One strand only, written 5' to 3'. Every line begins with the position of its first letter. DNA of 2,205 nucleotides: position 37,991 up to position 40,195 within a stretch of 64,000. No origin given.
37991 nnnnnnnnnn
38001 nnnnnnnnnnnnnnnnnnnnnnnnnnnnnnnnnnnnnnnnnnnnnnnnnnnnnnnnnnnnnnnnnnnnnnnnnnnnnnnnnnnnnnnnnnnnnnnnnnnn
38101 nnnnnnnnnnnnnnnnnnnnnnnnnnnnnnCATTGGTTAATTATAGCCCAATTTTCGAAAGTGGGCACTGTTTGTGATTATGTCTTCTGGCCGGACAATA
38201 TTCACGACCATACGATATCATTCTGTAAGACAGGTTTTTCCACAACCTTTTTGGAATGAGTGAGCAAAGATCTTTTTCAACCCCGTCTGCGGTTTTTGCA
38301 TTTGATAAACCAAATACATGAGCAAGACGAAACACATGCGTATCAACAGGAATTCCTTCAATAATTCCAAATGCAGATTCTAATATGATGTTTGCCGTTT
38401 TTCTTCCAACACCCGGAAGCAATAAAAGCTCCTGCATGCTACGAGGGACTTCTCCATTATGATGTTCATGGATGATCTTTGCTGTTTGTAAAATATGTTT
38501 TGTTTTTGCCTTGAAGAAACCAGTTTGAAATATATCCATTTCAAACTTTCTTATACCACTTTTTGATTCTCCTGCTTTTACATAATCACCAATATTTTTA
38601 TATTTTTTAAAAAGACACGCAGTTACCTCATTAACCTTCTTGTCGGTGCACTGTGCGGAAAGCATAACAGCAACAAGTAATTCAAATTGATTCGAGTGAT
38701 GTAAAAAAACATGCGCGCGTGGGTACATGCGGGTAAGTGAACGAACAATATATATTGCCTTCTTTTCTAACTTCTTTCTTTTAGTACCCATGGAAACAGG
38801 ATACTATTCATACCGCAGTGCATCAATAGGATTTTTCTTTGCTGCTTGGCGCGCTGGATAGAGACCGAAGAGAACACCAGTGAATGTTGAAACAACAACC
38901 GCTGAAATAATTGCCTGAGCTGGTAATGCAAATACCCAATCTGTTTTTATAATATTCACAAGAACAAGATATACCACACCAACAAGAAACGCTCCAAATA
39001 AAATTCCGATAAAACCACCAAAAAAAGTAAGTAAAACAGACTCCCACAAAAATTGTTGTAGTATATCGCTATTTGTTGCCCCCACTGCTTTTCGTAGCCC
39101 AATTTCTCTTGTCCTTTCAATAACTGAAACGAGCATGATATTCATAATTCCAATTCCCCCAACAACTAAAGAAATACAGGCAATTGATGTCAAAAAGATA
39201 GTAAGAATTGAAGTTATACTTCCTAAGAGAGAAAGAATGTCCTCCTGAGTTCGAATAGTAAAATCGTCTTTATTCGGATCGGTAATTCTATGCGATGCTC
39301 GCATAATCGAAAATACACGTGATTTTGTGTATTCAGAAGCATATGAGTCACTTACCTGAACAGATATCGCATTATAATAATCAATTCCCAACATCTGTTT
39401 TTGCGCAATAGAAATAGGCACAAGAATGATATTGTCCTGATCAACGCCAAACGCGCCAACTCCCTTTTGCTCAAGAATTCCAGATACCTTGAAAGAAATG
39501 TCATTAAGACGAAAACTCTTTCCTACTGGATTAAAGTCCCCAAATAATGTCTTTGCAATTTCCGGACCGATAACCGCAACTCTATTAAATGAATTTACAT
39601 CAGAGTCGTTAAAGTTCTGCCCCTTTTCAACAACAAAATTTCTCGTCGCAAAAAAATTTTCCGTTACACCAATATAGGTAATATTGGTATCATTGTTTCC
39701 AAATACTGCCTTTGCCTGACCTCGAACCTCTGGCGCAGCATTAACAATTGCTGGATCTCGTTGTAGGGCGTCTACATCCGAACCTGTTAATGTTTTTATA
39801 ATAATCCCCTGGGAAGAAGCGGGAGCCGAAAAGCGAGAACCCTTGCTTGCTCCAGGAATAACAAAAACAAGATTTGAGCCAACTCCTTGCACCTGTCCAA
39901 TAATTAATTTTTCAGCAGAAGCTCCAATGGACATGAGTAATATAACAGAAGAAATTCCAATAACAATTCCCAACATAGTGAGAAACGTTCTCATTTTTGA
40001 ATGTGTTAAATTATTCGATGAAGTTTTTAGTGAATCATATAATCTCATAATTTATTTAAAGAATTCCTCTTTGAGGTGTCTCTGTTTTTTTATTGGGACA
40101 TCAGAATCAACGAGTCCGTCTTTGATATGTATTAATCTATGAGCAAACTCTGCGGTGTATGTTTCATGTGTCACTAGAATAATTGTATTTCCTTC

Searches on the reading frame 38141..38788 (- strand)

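Call 69: search_protein_families(library=pfam, proteins=[window:38141-38788:-], max_evalue=0.001)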
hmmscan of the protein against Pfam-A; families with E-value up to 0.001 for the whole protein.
window:38141-38788:- (215 aa): 2 families
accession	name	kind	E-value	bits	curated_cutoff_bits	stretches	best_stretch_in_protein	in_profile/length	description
PF00730.31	HhH-GPD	-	6.5e-14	52.6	26.2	1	39-179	1-107/108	HhH-GPD superfamily base excision DNA repair protein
PF00633.29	HHH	-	2.5e-08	33.8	24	1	110-137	2-29/30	Helix-hairpin-helix motif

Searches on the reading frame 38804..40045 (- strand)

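Call 69: search_protein_families(library=pfam, proteins=[window:38804-40045:-], max_evalue=0.001)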
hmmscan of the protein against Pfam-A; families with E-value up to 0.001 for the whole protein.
window:38804-40045:- (413 aa): 2 families
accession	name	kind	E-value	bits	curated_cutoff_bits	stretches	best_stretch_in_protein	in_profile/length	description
PF12704.14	MacB_PCD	-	4.8e-42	145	27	1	20-238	1-198/207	MacB-like periplasmic core domain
PF02687.27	FtsX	-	7.9e-21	74.8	25.5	1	287-406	2-120/120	FtsX-like permease C-terminal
